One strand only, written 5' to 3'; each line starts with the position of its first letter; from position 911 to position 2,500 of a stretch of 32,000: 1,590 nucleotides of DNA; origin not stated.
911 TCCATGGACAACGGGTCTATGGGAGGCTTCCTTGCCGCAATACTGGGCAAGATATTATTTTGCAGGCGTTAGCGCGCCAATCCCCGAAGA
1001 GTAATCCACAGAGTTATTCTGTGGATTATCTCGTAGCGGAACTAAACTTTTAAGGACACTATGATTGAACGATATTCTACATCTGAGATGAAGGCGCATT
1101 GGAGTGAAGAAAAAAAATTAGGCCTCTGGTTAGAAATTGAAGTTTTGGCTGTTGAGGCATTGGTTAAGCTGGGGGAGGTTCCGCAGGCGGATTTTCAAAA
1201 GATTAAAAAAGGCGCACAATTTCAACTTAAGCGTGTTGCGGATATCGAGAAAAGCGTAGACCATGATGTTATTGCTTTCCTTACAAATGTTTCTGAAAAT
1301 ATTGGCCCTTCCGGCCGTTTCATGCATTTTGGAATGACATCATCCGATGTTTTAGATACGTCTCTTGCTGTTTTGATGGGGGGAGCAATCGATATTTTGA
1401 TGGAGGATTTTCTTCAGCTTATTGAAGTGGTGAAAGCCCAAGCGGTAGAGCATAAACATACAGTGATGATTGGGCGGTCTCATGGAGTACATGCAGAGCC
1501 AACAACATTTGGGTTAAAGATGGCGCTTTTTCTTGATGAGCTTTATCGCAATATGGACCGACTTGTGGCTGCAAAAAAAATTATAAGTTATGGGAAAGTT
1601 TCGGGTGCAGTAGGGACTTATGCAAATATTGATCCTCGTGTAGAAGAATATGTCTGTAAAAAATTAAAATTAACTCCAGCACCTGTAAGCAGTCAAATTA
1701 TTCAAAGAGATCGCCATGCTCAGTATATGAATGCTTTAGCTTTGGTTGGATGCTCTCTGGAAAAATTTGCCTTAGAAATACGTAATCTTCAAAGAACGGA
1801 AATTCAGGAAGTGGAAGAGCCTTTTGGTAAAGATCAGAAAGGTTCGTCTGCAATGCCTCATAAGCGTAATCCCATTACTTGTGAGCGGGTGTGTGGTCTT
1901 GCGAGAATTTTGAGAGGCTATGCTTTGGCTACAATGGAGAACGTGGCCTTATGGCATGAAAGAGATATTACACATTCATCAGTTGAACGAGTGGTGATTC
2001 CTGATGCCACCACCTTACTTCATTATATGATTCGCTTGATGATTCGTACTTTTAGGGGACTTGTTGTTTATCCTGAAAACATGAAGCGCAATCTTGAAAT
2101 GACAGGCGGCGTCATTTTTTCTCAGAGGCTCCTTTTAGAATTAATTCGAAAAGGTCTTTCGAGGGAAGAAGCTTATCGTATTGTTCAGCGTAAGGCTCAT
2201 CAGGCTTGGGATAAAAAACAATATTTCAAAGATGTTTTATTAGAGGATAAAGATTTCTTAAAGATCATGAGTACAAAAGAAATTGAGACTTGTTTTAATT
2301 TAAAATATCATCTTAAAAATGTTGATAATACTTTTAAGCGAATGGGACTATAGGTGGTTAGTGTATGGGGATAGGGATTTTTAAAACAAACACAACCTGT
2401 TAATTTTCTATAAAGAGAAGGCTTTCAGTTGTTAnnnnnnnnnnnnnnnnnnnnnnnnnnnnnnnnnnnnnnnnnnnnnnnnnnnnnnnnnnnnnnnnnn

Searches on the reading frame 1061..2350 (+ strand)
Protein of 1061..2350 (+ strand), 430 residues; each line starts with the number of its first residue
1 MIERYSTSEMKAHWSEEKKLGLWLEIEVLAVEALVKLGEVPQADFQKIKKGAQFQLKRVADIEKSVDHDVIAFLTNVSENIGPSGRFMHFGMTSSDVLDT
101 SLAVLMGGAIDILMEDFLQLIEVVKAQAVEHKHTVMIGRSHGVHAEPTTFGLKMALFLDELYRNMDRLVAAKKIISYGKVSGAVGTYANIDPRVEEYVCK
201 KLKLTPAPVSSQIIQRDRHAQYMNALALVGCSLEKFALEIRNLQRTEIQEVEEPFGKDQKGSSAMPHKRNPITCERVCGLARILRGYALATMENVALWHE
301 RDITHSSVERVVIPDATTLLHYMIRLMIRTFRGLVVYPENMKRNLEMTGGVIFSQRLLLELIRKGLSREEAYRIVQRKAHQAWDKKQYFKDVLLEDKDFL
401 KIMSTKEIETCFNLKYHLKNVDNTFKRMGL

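Call 20: find_encoding_contigs(protein=window:1061-2350:+, flank=2000, max_places=4)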
Protein window:1061-2350:+ (430 aa): no gene with exactly this product is on record in the collection.

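Call 40: find_related_loci(query=window:1061-2350:+, collection=genome_contigs, flank=10000)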
Query window:1061-2350:+ (430 aa) in genome_contigs; peptide patterns used: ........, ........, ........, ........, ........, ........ (x = any residue, [..] = any of these).
565 stretches matched a pattern; 517 encode a relative of the query (tblastn E <= 1e-3); the best 80 are kept; 80 distinct loci.
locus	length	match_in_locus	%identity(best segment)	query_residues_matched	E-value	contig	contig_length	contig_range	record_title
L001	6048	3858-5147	98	1-430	0e+0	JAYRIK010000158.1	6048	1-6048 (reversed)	MAG: Candidatus Auribacterota bacterium isolate SZ_szas25bin.51 k141_901331, whole genome shotgun sequence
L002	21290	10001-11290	75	1-430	0e+0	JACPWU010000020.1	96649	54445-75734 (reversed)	MAG: Chlamydiae bacterium isolate NC_groundwater_819_Pr1_B-0.1um_44_16 Montesol18_Bp1_scaffold_332352, whole genome shot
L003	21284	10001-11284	60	1-428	1e-178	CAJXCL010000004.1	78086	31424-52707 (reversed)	MAG TPA_asm: uncultured Nitrospirae bacterium isolate ERR599099_bin.62_MetaBAT_v2.12.1_MAG genome assembly, contig: NODE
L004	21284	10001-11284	60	1-428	8e-178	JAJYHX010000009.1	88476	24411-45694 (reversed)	MAG: Nitrospirae bacterium isolate DBS2-1.bin100 NODE_448_length_88476_cov_30.080838, whole genome shotgun sequence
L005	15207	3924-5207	59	1-428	5e-177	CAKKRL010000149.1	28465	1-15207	Thermodesulfovibrionia bacterium isolate Hainich-H51-bin227-1 genome assembly, contig: H51-bin227_1_Hain_H51_02um_R1_555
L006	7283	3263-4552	60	1-430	2e-177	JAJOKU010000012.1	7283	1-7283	MAG: candidate division NPL-UPA2 bacterium isolate MAG-914 c_000000000156, whole genome shotgun sequence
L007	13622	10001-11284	59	1-428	2e-176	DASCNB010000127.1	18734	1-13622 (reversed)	MAG TPA_asm: Nitrospinota bacterium isolate Fu_MAG_119 c_000000738868, whole genome shotgun sequence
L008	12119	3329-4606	61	1-428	4e-176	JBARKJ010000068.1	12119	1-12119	MAG: Nitrospirota bacterium isolate MFD06091_ilm_asm_bin59 k127_26843, whole genome shotgun sequence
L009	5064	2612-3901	59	1-430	2e-179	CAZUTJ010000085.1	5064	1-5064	MAG TPA_asm: uncultured bacterium isolate binchicken_co140_94 genome assembly, contig: NODE_9881_length_5064_cov_9.25334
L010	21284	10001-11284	59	1-428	2e-175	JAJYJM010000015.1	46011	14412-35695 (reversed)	MAG: Nitrospirae bacterium isolate DBS2-1.bin160 NODE_1288_length_46011_cov_33.889700, whole genome shotgun sequence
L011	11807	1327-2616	58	1-430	3e-175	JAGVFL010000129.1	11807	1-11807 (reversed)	MAG: Candidatus Omnitrophota bacterium isolate DeMMO2_44 c_000000065892, whole genome shotgun sequence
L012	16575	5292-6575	60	1-428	4e-175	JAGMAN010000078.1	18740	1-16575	MAG: bacterium isolate RS_15_20 ZL390.bin.20.fa_78, whole genome shotgun sequence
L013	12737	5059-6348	60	1-430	1e-174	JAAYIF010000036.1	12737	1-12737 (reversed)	MAG: Clostridia bacterium isolate AS09scLD_70 259942_AS09, whole genome shotgun sequence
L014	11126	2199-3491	59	1-430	2e-173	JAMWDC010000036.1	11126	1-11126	MAG: Candidatus Omnitrophota bacterium isolate QZM4_2.bins.380.Tibet NODE_23697_length_11126_cov_0.819529, whole genome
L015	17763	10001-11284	58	1-428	3e-173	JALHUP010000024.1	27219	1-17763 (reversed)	MAG: Candidatus Zixiibacteriota bacterium isolate PFL53 seq_102721, whole genome shotgun sequence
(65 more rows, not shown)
